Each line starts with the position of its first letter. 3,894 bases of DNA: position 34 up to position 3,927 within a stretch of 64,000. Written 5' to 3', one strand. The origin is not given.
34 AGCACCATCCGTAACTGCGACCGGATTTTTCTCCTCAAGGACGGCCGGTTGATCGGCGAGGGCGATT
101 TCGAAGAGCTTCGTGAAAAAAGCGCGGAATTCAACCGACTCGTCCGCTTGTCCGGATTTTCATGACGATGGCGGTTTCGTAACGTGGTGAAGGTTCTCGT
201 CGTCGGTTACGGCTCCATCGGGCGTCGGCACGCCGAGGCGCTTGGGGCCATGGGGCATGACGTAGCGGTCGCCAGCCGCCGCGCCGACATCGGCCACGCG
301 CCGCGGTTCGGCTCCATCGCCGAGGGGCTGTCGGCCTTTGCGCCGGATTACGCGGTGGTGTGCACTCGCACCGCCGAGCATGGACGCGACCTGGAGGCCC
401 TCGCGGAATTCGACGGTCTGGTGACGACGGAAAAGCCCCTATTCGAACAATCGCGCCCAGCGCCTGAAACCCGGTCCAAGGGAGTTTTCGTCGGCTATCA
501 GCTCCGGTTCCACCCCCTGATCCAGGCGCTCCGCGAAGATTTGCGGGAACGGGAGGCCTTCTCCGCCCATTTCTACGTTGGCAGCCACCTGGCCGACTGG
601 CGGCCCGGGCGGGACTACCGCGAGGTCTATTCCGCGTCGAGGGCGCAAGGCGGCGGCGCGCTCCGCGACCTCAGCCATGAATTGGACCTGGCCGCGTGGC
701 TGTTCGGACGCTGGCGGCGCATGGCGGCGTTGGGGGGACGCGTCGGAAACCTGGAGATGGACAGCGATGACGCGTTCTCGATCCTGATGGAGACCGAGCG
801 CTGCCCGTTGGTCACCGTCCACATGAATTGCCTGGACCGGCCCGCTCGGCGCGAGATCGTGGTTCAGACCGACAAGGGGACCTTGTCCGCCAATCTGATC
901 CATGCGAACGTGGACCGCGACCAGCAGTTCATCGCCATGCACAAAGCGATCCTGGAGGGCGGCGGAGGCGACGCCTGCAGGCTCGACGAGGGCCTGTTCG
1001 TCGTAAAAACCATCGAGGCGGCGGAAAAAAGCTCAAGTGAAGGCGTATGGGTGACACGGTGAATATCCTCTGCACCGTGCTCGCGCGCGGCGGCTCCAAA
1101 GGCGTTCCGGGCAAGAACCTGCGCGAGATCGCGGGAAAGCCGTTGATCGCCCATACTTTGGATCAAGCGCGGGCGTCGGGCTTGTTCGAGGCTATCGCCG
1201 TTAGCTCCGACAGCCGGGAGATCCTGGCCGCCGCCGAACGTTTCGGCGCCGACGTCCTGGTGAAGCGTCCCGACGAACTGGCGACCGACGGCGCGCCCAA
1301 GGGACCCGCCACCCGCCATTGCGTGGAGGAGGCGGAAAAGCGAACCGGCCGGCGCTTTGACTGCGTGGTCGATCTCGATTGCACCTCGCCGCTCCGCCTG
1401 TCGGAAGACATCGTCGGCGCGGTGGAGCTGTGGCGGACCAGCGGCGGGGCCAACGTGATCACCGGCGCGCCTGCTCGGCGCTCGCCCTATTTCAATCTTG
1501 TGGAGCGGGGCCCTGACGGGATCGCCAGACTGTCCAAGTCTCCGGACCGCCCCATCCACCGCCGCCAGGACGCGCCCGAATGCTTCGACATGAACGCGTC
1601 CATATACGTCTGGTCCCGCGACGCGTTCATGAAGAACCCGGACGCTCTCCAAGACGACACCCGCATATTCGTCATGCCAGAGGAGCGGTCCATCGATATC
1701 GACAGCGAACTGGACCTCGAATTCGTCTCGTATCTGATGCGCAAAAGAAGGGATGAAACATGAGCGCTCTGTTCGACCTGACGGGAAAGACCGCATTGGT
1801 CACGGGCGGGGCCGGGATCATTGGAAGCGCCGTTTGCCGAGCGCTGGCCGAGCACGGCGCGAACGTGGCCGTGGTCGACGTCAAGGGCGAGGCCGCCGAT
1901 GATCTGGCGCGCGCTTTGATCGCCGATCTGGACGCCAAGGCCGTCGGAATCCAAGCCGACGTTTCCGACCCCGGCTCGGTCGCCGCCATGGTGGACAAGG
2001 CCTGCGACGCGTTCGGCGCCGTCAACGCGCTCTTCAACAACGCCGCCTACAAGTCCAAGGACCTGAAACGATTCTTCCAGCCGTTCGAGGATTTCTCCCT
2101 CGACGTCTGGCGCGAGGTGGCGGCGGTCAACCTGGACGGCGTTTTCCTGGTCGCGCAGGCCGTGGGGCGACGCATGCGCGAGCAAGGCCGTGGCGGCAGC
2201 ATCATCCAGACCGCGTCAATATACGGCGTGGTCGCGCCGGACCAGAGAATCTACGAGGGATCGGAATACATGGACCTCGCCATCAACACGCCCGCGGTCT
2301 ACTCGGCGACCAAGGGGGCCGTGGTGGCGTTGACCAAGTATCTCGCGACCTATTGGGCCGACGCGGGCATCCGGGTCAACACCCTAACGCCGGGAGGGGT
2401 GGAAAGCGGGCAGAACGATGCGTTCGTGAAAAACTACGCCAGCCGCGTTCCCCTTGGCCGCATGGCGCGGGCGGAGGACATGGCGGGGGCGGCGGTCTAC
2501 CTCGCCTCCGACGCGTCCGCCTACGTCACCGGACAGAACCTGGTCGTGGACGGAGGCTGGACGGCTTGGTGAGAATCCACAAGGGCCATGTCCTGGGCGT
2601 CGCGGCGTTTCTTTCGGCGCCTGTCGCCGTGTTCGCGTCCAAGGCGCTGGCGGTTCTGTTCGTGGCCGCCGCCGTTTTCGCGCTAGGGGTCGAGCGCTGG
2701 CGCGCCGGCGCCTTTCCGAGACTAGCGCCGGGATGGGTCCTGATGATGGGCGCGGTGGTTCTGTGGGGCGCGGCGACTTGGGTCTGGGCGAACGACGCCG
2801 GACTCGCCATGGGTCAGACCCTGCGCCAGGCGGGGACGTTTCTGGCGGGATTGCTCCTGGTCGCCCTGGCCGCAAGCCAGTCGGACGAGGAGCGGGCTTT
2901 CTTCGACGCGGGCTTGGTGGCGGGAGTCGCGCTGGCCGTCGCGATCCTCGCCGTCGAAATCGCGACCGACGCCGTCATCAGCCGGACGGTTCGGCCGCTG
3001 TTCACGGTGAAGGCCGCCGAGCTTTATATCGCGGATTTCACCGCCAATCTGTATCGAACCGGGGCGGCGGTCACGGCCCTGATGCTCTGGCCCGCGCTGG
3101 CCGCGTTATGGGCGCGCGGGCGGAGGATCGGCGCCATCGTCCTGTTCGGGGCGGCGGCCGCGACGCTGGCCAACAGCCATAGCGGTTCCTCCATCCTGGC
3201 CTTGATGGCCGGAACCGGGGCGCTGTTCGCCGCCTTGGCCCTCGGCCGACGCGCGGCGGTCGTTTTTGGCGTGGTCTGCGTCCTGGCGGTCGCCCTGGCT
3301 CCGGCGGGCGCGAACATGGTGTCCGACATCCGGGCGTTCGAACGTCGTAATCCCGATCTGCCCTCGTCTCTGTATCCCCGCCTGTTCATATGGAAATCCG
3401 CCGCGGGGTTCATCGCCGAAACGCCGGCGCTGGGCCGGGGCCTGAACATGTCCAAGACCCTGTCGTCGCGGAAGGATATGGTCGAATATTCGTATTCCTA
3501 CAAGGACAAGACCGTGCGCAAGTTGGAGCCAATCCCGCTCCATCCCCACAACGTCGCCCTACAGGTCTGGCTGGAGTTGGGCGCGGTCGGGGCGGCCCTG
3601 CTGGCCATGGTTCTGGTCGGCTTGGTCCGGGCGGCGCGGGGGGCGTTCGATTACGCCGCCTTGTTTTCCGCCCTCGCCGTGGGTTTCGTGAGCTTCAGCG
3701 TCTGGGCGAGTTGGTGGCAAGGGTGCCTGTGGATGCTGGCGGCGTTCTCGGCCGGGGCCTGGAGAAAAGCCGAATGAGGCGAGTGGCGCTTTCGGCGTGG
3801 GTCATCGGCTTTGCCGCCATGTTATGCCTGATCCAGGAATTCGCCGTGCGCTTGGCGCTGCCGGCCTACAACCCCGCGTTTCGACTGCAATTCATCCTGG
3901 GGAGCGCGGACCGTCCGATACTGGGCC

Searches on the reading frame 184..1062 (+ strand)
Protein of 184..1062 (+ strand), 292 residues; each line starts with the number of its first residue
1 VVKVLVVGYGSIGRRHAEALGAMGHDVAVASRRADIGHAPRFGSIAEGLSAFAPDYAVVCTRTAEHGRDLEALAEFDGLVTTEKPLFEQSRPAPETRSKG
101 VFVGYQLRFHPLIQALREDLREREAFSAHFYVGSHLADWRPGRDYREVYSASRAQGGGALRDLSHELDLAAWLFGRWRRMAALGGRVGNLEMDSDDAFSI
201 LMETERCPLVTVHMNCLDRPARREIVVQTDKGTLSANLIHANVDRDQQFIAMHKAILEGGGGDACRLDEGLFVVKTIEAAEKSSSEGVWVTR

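Call 87: search_protein_families(library=pfam, max_evalue=0.00001, proteins=[window:184-1062:+])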
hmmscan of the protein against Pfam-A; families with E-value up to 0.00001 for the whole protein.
window:184-1062:+ (292 aa): 2 families
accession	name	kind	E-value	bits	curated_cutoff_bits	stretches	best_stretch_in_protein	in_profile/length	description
PF22725.1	GFO_IDH_MocA_C3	-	1.4e-11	44.9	27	1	132-234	19-123/124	GFO/IDH/MocA C-terminal domain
PF02894.22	GFO_IDH_MocA_C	-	2.5e-08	34.4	22.9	0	151-205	34-92/218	Oxidoreductase family, C-terminal alpha/beta domain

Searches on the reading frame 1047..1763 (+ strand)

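Call 87: search_protein_families(library=pfam, max_evalue=0.00001, proteins=[window:1047-1763:+])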
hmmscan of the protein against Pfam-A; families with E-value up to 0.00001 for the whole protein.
window:1047-1763:+ (238 aa): 1 family
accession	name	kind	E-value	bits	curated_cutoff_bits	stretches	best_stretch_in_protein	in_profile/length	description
PF02348.25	CTP_transf_3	-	5.5e-20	72.6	22.6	1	9-127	2-112/217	Cytidylyltransferase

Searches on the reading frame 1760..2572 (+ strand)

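Call 87: search_protein_families(library=pfam, max_evalue=0.00001, proteins=[window:1760-2572:+])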
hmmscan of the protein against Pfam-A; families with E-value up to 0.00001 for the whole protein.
window:1760-2572:+ (270 aa): 4 families
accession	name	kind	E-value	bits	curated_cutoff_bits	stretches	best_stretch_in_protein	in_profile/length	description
PF13561.12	adh_short_C2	-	4.3e-54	184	27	1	21-268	8-236/236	Enoyl-(Acyl carrier protein) reductase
PF00106.31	adh_short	-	7.8e-41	140.1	26.6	1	10-221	1-189/195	short chain dehydrogenase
PF01370.27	Epimerase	-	1e-10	41.9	20.9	1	12-217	1-175/240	NAD dependent epimerase/dehydratase family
PF08659.16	KR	-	2.1e-10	41.3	22.6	1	11-136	2-124/180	KR domain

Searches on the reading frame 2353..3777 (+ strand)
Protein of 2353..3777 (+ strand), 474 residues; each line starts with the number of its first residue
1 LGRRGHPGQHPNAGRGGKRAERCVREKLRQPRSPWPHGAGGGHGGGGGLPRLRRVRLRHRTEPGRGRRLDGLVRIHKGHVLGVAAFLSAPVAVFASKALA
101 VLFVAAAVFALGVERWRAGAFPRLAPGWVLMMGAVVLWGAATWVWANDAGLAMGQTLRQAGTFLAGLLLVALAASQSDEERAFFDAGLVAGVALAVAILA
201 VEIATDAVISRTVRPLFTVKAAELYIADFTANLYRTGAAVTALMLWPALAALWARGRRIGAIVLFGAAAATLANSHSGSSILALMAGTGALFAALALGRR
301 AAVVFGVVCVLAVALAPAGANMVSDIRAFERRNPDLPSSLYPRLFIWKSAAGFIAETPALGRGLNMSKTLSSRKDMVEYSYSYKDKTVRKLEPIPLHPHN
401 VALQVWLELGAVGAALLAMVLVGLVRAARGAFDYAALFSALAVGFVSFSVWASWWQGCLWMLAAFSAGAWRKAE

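Call 87: search_protein_families(library=pfam, max_evalue=0.00001, proteins=[window:2353-3777:+])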
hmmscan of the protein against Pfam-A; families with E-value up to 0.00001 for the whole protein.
window:2353-3777:+ (474 aa): 1 family
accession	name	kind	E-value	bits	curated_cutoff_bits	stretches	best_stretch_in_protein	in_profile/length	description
PF04932.20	Wzy_C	-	8.2e-18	65.1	31.7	1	265-417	3-148/149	O-Antigen ligase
